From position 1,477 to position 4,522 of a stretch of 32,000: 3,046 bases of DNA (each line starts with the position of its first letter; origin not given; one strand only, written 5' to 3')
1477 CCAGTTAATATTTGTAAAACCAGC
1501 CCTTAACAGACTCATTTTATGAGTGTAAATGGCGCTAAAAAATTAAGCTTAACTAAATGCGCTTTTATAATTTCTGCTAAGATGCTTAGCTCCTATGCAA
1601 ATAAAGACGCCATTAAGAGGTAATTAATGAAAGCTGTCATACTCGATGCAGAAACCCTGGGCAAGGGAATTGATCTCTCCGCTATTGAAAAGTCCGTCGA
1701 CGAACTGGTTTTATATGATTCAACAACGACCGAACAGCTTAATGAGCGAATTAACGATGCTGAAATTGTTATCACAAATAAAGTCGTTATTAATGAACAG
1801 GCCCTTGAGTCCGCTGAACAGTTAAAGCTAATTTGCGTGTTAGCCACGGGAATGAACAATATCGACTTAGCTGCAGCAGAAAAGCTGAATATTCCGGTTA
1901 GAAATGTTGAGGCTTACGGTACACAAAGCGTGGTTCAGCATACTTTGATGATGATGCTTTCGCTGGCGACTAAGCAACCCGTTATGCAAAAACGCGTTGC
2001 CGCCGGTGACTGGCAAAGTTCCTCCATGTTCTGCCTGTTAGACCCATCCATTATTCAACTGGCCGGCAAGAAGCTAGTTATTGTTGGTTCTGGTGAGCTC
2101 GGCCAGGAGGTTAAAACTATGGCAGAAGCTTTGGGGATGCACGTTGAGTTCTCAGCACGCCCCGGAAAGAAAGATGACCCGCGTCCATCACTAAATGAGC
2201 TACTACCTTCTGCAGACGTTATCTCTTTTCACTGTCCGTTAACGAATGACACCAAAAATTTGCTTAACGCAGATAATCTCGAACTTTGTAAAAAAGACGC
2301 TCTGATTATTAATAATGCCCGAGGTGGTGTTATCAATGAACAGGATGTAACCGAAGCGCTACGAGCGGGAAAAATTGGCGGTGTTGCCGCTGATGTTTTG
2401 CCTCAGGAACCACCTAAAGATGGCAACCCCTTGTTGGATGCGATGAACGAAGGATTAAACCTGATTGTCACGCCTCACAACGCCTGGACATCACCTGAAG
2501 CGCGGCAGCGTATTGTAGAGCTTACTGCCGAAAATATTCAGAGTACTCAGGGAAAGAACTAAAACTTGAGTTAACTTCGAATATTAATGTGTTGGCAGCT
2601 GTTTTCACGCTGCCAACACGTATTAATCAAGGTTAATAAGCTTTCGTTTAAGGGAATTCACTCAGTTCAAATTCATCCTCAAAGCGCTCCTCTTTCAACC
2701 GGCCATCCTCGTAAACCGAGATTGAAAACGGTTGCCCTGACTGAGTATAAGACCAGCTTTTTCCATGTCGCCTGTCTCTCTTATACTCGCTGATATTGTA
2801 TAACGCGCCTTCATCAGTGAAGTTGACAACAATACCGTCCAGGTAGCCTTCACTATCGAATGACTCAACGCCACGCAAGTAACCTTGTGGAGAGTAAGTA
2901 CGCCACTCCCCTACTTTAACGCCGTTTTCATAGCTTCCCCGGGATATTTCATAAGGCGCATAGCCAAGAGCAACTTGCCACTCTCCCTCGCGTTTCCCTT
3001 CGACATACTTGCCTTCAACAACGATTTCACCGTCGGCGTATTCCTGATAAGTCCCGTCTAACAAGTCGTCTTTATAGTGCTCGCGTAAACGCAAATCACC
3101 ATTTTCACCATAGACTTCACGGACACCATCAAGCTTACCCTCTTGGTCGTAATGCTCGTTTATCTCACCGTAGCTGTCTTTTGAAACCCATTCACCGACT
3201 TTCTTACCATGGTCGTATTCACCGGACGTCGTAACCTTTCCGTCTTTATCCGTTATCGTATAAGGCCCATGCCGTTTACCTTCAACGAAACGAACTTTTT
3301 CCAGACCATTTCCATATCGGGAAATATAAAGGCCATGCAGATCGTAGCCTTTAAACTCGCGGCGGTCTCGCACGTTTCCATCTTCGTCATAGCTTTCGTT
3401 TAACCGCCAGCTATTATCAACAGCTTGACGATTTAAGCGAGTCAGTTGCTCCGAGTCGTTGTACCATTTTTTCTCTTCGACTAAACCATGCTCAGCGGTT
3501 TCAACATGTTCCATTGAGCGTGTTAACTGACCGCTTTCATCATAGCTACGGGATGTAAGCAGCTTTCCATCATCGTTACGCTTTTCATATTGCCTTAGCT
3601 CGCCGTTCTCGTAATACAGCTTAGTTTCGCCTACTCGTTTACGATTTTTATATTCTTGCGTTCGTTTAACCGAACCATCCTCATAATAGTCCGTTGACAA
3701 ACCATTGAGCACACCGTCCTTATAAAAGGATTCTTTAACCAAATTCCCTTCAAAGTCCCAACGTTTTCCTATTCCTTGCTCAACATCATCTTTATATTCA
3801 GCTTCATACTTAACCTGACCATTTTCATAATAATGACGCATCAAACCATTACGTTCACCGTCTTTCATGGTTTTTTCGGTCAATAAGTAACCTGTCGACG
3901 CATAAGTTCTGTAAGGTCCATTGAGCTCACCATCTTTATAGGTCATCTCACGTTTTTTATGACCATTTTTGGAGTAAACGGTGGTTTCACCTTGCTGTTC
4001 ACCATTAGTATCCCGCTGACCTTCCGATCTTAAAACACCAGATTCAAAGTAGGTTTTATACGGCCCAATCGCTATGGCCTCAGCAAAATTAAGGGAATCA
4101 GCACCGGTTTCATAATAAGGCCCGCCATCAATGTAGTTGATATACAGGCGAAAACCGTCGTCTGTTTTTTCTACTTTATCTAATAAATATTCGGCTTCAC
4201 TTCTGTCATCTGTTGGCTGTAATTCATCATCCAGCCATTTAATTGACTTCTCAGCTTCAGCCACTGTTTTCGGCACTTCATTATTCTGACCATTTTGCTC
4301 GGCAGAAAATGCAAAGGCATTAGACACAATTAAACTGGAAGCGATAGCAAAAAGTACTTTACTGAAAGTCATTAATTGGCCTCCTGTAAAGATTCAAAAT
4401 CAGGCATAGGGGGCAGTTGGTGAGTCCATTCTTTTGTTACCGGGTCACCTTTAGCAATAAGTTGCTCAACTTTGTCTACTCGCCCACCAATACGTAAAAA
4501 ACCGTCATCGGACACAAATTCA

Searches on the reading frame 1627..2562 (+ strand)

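Call 8: search_protein_families(library=pfam, proteins=[window:1627-2562:+], max_evalue=0.001)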
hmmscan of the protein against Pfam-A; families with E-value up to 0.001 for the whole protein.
window:1627-2562:+ (311 aa): 2 families
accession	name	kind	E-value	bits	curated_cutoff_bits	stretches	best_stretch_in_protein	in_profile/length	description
PF02826.25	2-Hacid_dh_C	-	6.1e-45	153.2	25.1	1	107-286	1-178/178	D-isomer specific 2-hydroxyacid dehydrogenase, NAD binding domain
PF00389.36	2-Hacid_dh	-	5.6e-24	84.8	24.6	1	19-306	14-122/134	D-isomer specific 2-hydroxyacid dehydrogenase, catalytic domain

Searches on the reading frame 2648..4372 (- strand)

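Call 8: search_protein_families(library=pfam, proteins=[window:2648-4372:-], max_evalue=0.001)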
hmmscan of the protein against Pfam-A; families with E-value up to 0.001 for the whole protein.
window:2648-4372:- (574 aa): 1 family
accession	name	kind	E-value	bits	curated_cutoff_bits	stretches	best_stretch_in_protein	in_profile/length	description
PF07661.19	MORN_2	-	2.9e-25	85.8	29.6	1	174-195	1-22/22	MORN repeat variant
